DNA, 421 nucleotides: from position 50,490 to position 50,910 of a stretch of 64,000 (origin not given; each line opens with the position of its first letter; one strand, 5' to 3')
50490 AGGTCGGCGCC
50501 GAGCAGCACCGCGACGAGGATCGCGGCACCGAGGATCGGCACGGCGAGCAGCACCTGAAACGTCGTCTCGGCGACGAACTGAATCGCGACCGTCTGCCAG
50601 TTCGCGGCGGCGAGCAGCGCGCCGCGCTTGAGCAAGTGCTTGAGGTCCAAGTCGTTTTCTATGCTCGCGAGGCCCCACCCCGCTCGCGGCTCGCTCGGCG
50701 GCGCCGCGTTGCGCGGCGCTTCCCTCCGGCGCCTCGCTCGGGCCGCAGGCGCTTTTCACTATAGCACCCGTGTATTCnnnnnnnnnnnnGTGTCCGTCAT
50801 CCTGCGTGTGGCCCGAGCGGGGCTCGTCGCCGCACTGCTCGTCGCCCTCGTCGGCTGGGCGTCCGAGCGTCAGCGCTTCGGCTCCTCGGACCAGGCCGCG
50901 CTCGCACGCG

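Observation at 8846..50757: Dispersed 80-110 nt element always placed in sense orientation just 5' of a start codon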

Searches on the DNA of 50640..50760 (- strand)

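Call 38: build_rna_model(alignment_id=A3)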
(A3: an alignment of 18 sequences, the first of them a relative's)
Model R1 built from alignment A3 (18 sequences, 107 columns); structure: RNAalifold consensus.
model positions 101; base pairs 24; branch points 2; effective number of sequences 1.01; information 0.591 bits per position. Calibrated on 0.2 Mb of random sequence (short: E-values are rough).
structure used (alignment columns):
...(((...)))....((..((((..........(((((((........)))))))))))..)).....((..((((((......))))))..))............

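Call 40: search_with_rna_model(model_id=R1, source=window, filters=off, max_evalue=10, show_alignments=8)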
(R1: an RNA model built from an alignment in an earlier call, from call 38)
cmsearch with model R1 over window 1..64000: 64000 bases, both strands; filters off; matches with E-value up to 10: 91.
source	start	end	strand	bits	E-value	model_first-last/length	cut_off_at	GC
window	50651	50753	-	83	2.5e-15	1-101/101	no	0.78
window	8846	8933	+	63.9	2.2e-11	1-101/101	no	0.7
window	30454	30535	-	52.3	5.2e-09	1-101/101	no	0.72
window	37002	37087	-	25.2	0.0019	1-101/101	no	0.69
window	20831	20910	-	23.4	0.0045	1-101/101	no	0.73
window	32180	32282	-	23.3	0.0048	1-101/101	no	0.7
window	7899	7995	-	19.7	0.026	1-101/101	no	0.69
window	4018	4113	+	14.4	0.32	1-101/101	no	0.72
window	61549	61653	+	14.3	0.34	1-101/101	no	0.66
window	5619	5678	+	13.4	0.51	1-101/101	no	0.77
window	33491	33592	+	13.4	0.51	1-101/101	no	0.74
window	38351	38437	+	12.7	0.71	1-101/101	no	0.72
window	52320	52420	-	12.2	0.89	1-101/101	no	0.66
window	62380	62465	-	12.2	0.92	1-101/101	no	0.76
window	6080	6174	+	12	1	1-101/101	no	0.69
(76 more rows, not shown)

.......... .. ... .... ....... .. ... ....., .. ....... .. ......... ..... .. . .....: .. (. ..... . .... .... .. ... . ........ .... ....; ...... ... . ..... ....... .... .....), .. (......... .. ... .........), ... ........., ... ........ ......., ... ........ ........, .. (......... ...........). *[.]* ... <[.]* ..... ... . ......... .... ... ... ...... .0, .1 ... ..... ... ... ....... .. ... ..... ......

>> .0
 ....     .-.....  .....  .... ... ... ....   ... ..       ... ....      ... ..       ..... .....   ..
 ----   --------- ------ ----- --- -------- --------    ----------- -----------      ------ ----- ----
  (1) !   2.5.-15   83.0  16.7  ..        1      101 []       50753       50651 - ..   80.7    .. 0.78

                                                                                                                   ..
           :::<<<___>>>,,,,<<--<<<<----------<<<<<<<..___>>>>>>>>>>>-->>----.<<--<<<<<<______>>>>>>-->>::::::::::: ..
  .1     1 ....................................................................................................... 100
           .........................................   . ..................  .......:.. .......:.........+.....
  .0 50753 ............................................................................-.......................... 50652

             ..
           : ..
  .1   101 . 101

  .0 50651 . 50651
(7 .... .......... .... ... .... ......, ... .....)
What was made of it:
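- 50651..50753 (-): Copy 5 (101-103-nt class). Sub-parts: 5' block 50753-50741, P2/P3 hairpin with an 8-bp inner stem and AAC triloop (most family copies have 7 bp and a C-GNA-G triloop), core 50687-50663, tail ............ 50662-50651. It abuts the TTG start at 50650-50648 of the 355-aa protein. CM hit of 83 bits (call 40).
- Two of the five window copies are decaying (call 40). Two window copies are decaying (call 40).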

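Call 41: search_with_rna_model(model_id=R1, sources=[window, L001, L002, L003, L004, L005, L006, L007, L008, L009, L010, L011, L012, L013, L014, L015, L016, L017, L018, L019, L020, L021, L022, L023, L024, L025, L026, L027, L028, L029, L030, L031, L032, L033, L034, L035, L036, L037, L038, L039, L040, L041, L042, L043, L044, L045, L046, L047, L048, L049, L050, L051, L052, L053, L054, L055, L056, L057, L058, L059, L060, L061, L062, L063, L064, L065, L066, L067, L068, L069, L070, L071, L072, L073, L074, L075, L076, L077, L078, L079, L080, L081, L082, L083, L084, L085, L086, L087, L088, L089, L090, L091, L092, L093, L094, L095, L096, L097, L098, L099], max_evalue=0.001, make_alignment=true)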
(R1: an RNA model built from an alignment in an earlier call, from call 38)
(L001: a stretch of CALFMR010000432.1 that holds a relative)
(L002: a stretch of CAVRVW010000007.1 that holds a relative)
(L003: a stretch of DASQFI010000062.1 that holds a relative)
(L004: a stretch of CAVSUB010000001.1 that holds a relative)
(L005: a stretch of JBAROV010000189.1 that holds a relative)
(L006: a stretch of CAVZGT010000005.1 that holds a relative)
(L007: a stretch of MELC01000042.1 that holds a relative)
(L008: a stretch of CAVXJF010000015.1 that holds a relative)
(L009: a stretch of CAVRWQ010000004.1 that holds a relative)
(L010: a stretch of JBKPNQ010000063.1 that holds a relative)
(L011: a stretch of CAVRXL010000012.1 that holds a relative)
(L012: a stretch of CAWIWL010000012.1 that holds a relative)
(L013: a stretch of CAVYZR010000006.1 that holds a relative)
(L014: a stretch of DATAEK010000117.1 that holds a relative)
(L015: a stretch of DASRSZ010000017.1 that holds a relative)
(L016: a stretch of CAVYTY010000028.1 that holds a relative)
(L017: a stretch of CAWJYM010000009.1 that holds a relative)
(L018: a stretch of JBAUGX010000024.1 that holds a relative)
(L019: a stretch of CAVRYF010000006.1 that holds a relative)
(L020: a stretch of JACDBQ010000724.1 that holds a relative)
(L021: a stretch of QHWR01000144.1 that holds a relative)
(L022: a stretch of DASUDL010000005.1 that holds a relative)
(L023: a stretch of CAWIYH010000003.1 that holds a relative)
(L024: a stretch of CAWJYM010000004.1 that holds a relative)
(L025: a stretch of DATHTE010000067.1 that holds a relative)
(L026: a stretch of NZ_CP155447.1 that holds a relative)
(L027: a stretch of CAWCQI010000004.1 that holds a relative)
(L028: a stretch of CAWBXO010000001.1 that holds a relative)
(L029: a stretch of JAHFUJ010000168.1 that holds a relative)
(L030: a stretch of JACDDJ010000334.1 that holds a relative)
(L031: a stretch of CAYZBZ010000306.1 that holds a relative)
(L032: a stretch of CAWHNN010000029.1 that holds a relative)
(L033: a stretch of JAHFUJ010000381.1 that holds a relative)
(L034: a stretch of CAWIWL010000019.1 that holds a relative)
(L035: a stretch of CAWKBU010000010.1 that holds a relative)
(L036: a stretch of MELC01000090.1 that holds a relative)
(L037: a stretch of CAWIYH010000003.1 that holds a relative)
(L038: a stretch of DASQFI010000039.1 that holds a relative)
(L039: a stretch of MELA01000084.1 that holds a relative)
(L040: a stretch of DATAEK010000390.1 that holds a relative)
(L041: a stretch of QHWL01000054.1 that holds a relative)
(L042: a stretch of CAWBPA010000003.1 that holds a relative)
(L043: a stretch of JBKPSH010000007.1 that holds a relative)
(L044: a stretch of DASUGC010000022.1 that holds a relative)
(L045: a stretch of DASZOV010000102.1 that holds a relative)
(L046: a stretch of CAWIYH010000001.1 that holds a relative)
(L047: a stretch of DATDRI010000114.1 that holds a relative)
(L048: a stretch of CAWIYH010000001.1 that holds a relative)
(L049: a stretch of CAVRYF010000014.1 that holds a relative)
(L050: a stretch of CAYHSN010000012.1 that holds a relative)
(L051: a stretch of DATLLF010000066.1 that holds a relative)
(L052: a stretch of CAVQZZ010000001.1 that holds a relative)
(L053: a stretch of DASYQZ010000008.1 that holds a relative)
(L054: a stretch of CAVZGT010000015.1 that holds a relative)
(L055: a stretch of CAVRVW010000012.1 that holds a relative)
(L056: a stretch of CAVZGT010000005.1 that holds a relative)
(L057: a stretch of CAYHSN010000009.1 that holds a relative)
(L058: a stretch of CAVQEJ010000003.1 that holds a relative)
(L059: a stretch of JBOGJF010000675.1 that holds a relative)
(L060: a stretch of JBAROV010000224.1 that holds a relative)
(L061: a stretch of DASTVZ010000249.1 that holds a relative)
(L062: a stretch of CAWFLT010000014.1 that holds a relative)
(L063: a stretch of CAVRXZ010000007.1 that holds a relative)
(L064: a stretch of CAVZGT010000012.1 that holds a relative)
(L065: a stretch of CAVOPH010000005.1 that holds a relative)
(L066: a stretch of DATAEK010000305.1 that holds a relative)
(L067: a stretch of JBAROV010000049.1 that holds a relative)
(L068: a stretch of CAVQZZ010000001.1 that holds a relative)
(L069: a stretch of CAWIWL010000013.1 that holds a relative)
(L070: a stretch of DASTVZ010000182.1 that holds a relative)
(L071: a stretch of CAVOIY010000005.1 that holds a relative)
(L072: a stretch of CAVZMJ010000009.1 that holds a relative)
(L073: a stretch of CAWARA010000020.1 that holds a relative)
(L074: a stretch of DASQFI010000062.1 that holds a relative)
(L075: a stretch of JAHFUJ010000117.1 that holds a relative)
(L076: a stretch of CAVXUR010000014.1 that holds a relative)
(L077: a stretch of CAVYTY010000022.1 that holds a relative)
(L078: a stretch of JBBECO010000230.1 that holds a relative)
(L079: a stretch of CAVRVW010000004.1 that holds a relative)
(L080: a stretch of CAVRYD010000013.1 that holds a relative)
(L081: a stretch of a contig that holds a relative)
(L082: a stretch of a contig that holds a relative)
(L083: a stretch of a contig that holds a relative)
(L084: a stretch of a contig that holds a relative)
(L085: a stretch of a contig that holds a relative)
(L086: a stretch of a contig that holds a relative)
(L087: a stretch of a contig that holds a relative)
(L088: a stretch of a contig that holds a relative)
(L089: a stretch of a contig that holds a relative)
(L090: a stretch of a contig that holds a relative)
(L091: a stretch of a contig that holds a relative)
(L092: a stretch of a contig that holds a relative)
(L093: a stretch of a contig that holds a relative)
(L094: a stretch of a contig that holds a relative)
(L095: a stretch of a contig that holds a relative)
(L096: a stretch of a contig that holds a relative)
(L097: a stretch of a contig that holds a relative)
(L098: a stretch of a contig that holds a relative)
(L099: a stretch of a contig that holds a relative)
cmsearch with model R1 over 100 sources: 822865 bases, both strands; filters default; matches with E-value up to 0.001: 114.
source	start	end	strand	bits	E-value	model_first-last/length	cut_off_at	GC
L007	1801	1901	+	110.2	8.2e-20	1-101/101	no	0.76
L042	3740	3840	+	109.9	9.5e-20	1-101/101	no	0.76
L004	1181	1281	-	108.6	1.7e-19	1-101/101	no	0.78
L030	2273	2373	+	107.6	2.8e-19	1-101/101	no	0.76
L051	3818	3918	-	105.2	8.7e-19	1-101/101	no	0.76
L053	480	580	-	104.6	1.2e-18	1-101/101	no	0.76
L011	2677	2777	+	103.3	2.2e-18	1-101/101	no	0.77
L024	2301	2403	+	103.2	2.3e-18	1-101/101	no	0.76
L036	2867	2968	-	102.9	2.7e-18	1-101/101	no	0.76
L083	5543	5643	+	101.6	4.9e-18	1-101/101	no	0.79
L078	3980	4080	+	100.8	7.1e-18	1-101/101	no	0.81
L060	7307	7407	-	98.9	1.8e-17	1-101/101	no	0.8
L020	848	948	+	96.2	6.3e-17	1-101/101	no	0.8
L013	1176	1255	-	85.9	8.2e-15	1-101/101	no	0.73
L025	687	792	+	83.5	2.5e-14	1-101/101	no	0.77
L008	2123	2202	-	82.9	3.4e-14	1-101/101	no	0.74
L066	417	496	-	82.5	4.1e-14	1-101/101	no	0.75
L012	3327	3406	-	79.7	1.6e-13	1-101/101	no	0.76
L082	3382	3461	+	79.3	1.9e-13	1-101/101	no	0.73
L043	7672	7751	+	79.1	2.1e-13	1-101/101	no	0.77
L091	7489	7582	-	79.1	2.1e-13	1-101/101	no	0.77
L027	5278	5357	+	78.4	2.9e-13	1-101/101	no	0.75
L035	3648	3727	+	77.2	5.2e-13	1-101/101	no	0.76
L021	4154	4233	-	76.7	6.5e-13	1-101/101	no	0.75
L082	4116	4195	+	76.5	6.9e-13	1-101/101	no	0.75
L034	909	989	+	76.5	7e-13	1-101/101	no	0.74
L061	3209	3288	-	76.5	7.2e-13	1-101/101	no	0.75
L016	5776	5855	-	76.1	8.7e-13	1-101/101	no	0.76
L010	4518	4597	-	76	8.9e-13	1-101/101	no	0.75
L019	288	367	+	75.8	9.8e-13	1-101/101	no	0.76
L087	6241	6320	+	75.5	1.1e-12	1-101/101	no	0.75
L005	156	255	+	74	2.3e-12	1-101/101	no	0.71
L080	4257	4336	+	73.3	3.3e-12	1-101/101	no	0.77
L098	6706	6785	-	72.4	5e-12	1-101/101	no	0.74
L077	2654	2733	+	70.5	1.2e-11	1-101/101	no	0.77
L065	5199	5278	+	70.2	1.4e-11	1-101/101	no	0.79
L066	1899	1979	-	69.6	1.8e-11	1-101/101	no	0.75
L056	3428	3516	-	68.5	3.1e-11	1-101/101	no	0.69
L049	1499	1578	-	68.1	3.8e-11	1-101/101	no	0.77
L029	5589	5677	-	67.5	5e-11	1-101/101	no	0.72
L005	1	79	+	67.4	5.2e-11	23-101/101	5'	0.73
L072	7819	7898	-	66.7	7.3e-11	1-101/101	no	0.79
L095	2777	2865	+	64.8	1.8e-10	1-101/101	no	0.74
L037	1688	1767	-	62.3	6e-10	1-101/101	no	0.81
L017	7855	7934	+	61.7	7.8e-10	1-101/101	no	0.74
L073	3503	3603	+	61.5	8.7e-10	1-101/101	no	0.79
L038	5808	5896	+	61.3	9.5e-10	1-101/101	no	0.73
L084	2505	2578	-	61.1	1e-09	1-101/101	no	0.73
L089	4565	4653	+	60.4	1.5e-09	1-101/101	no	0.75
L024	4432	4542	+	60.1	1.6e-09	1-101/101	no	0.76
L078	2118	2196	+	59.7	2e-09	1-101/101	no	0.71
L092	1338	1461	-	58.3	3.9e-09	1-101/101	no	0.76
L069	1638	1717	+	57.8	5e-09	1-101/101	no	0.74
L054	7740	7820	-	56.7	8.3e-09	1-101/101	no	0.7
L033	3621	3699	-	56.6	8.5e-09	1-101/101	no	0.72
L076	4972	5053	-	56.3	1e-08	1-101/101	no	0.76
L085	3868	3949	+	56.2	1e-08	1-101/101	no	0.8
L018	1606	1694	-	55.8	1.3e-08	1-101/101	no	0.73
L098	2897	3026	-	54.8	2e-08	1-101/101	no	0.74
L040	2168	2247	+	54.1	2.8e-08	1-101/101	no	0.73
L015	2236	2313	-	53.3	4.1e-08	1-101/101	no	0.74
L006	3740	3826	-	53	4.7e-08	1-101/101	no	0.76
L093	5109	5188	+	53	4.8e-08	1-101/101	no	0.76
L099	4213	4292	+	52.9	5.1e-08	1-101/101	no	0.75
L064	1490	1571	-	52.6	5.9e-08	1-101/101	no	0.72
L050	7573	7686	+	50.4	1.6e-07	1-101/101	no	0.69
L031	2469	2550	-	50.1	1.9e-07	1-101/101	no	0.74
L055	5250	5331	+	48.2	4.7e-07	1-101/101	no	0.74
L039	7663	7716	+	48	5e-07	1-101/101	no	0.67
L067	5218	5299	-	48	5.2e-07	1-101/101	no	0.77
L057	3351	3431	-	47.9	5.4e-07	1-101/101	no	0.8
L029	5678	5762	-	47.7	5.8e-07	1-101/101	no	0.75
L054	7821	7897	-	47.6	6.1e-07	1-101/101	no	0.7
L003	1479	1615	-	46.9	8.4e-07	1-101/101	no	0.74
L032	818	917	+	46.8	8.8e-07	1-101/101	no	0.67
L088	1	70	+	46.6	1e-06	29-101/101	5'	0.71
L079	6903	6980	+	43.7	4e-06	1-101/101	no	0.71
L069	7010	7111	+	43.4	4.6e-06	1-101/101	no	0.72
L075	518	639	-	42.9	5.6e-06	1-101/101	no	0.76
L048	5155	5236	+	42.3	7.5e-06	1-101/101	no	0.72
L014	51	117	+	41.7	1e-05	1-101/101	no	0.76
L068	2215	2275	-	41.5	1.1e-05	1-101/101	no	0.67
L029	6759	6839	-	41.3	1.2e-05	1-101/101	no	0.6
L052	1673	1734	+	40.8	1.5e-05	1-101/101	no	0.66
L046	2808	2891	+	40.2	2e-05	1-101/101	no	0.57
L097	3638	3719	-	40.1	2.2e-05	1-101/101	no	0.7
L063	6469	6556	-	39.8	2.5e-05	1-101/101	no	0.67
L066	2058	2130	-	39.7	2.6e-05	1-101/101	no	0.75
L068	2457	2517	-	39.2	3.2e-05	1-101/101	no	0.67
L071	6065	6125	+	39.2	3.4e-05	1-101/101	no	0.66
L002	1304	1374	-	39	3.6e-05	1-101/101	no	0.63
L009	377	458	-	38.9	3.8e-05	1-101/101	no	0.72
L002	1473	1550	-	38.8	4e-05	1-101/101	no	0.69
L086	5963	6011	-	38.5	4.5e-05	1-101/101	no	0.73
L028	7935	7981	-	38.3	5e-05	1-101/101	no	0.62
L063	3593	3675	-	37.6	6.9e-05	1-101/101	no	0.72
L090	7324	7396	-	37.1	8.7e-05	1-101/101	no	0.71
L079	6817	6893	+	37.1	9.1e-05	1-101/101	no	0.7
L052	1538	1610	-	36.6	0.00011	1-101/101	no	0.66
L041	102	176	+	36.4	0.00012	1-101/101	no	0.71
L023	3603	3682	+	36.1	0.00014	1-101/101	no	0.69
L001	7222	7318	+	35.8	0.00016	1-101/101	no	0.69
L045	2977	3032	-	35.7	0.00017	1-101/101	no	0.75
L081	5224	5334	+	34.4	0.00032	1-101/101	no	0.68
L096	4213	4273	-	34.1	0.00036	1-101/101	no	0.66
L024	3513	3613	+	33.3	0.00053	1-101/101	no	0.68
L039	2966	3025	+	32.8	0.00067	1-101/101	no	0.67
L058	1364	1458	-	32.6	0.00076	1-101/101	no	0.75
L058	123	222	-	32.4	0.00081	1-101/101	no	0.71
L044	7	80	+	32.3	0.00085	1-101/101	no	0.76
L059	118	185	+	32.2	0.00092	1-101/101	no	0.75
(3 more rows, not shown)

Alignment A5: 114 matches aligned to the model, 247 columns, each read 5' to 3' on its own strand. Consensus structure (alignment columns), stored with it:
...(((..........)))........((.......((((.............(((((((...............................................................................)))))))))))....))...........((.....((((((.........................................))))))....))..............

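Call 67: search_dna_similar(query=window:50640-50760:-, collection=plasmids, mode=distant, max_evalue=0.001, max_rows=10)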
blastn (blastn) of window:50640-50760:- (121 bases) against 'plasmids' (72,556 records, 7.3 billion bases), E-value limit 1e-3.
No match.

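Call 68: search_dna_similar(query=window:50640-50760:-, collection=phages, mode=distant, max_evalue=0.001, max_rows=10)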
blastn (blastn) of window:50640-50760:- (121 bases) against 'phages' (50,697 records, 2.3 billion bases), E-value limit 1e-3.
No match.
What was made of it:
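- Tried and rejected: No blastn match in either collection (calls 67, 68).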

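Call 78: search_with_rna_model(model_id=R1, sources=[L100, L101, L102, L103, L104, L105, L106, L107, L108, L109, L110, L111, L112, L113, L114, L115, L116, L117, L118, L119, L120, L121, L122, L123, L124, L125, L126, L127, L128, L129, L130, L131, L132, L133, L134, L135, L136, L137, L138, L139, L140, L141, L142, L143, L144, L145, L146, L147, L148, L149, L150, L151, L152, L153, L154, L155, L156, L157, L158, L159, L160, L161, L162, L163, L164, L165, L166, L167, L168, L169, L170, L171, L172, L173, L174, L175, L176, L177, L178, L179, L180, L181, L182, L183, L184, L185, L186, L187, L188, L189, L190, L191, L192, L193, L194, L195, L196, L197, L198, L199], max_evalue=0.001)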
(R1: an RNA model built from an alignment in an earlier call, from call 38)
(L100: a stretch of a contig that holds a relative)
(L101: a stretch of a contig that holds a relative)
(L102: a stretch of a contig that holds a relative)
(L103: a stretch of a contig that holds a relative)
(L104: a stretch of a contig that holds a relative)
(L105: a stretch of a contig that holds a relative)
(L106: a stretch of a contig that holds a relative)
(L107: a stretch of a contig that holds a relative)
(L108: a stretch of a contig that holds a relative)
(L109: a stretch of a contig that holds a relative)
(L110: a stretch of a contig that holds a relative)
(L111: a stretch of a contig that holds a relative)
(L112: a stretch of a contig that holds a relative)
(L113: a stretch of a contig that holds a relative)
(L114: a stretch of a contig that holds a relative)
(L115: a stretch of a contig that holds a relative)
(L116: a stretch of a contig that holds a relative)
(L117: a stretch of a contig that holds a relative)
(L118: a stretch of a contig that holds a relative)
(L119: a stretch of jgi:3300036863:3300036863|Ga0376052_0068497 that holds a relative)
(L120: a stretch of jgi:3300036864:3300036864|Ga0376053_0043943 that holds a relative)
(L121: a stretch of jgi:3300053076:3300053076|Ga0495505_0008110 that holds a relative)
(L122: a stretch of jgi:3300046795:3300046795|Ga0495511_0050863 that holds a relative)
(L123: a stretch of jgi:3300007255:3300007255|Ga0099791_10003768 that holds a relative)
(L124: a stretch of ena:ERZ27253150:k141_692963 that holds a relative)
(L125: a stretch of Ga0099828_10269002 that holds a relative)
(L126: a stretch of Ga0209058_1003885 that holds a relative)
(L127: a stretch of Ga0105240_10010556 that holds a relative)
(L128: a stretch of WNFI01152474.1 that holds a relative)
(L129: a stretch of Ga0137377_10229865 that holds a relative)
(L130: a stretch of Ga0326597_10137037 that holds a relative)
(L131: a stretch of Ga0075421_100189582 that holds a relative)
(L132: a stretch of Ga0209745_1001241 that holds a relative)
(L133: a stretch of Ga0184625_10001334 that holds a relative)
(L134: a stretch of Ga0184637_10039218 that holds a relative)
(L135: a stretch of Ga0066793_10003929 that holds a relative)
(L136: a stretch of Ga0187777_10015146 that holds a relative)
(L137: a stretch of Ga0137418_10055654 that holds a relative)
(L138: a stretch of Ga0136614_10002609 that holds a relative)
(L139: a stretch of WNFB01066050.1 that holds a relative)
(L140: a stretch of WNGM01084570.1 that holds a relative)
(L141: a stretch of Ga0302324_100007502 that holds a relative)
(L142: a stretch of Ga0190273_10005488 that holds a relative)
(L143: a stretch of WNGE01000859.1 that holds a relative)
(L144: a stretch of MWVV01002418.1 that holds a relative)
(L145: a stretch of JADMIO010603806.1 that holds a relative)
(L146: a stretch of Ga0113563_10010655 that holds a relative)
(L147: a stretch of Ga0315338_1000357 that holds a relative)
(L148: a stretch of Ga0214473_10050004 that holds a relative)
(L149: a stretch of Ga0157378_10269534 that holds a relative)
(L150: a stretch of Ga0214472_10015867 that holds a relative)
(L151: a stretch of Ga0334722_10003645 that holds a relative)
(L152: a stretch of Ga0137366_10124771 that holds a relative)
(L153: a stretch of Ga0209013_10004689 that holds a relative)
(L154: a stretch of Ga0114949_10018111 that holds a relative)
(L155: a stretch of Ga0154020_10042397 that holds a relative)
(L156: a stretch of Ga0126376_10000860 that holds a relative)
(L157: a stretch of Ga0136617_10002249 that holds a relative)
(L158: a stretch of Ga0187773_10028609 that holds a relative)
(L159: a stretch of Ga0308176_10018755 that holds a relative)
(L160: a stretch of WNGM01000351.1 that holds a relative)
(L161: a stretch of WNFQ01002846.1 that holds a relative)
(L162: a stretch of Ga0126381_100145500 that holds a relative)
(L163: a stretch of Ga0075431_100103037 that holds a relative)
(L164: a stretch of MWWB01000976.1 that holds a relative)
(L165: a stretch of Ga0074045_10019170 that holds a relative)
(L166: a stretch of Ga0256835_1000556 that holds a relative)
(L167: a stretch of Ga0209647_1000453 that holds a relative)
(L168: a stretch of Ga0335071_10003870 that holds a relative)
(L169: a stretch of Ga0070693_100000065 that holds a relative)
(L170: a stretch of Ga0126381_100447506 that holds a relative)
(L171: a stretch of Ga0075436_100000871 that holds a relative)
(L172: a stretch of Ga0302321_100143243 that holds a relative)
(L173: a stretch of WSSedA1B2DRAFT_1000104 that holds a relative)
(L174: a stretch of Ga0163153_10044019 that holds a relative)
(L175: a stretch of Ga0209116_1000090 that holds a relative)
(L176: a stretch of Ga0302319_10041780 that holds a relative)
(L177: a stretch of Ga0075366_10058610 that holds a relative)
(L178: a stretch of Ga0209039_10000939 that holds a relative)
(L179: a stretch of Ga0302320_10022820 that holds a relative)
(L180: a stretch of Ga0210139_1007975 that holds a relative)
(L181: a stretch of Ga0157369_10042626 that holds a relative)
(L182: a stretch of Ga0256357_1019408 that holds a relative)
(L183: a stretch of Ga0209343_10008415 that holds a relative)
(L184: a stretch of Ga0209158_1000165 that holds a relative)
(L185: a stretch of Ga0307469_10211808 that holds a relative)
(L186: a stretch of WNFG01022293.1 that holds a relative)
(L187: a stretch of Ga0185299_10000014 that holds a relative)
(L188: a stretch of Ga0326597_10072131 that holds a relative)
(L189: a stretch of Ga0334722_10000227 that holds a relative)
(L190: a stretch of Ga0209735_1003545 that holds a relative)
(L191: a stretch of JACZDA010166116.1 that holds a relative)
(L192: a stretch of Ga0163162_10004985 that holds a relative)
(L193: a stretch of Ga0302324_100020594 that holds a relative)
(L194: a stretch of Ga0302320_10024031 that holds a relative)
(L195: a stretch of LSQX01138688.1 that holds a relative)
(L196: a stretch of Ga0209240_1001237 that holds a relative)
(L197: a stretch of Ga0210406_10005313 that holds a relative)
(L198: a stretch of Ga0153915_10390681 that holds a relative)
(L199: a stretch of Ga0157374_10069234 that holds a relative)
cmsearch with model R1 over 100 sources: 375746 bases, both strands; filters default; matches with E-value up to 0.001: 25.
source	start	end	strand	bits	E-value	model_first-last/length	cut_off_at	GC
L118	4217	4317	-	117.8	1e-21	1-101/101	no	0.75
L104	2849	2949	-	113.6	7.8e-21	1-101/101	no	0.76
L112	6675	6775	+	105.9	2.9e-19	1-101/101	no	0.76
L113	5120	5219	-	87.9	1.5e-15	1-101/101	no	0.79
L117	3110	3189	+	77.9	1.7e-13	1-101/101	no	0.75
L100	6176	6255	+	76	4e-13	1-101/101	no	0.76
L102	4901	4980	+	62.7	2.3e-10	1-101/101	no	0.73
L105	4585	4663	-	57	3.3e-09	1-101/101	no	0.7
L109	651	814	+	56.3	4.7e-09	1-101/101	no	0.76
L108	2731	2819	-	54.4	1.1e-08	1-101/101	no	0.75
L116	6406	6495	+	53.5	1.7e-08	1-101/101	no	0.74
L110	1865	1944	-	52.7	2.5e-08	1-101/101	no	0.74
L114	7079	7162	-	43.8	1.7e-06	1-101/101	no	0.75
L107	139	221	-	43.6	1.8e-06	1-101/101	no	0.73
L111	4782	4858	-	43.6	1.9e-06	1-101/101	no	0.73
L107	3580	3687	-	43.4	2.1e-06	1-101/101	no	0.68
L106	6012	6078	-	41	6.6e-06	1-101/101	no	0.73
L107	2437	2520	-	40.2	9.3e-06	1-101/101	no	0.67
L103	4444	4537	+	38.6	2e-05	1-101/101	no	0.68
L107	3722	3800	-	38.5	2.1e-05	1-101/101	no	0.7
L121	1066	1146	+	37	4.2e-05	1-101/101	no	0.74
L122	1137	1217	+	37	4.2e-05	1-101/101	no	0.74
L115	3998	4095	-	36.3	6.1e-05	1-101/101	no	0.68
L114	2730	2790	-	34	0.00018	1-101/101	no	0.66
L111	4649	4731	+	31.1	0.00068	1-101/101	no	0.67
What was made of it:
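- On Gene-specific cis-regulatory leader or riboswitch: None of 75 other metK loci matches the model (call 78).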
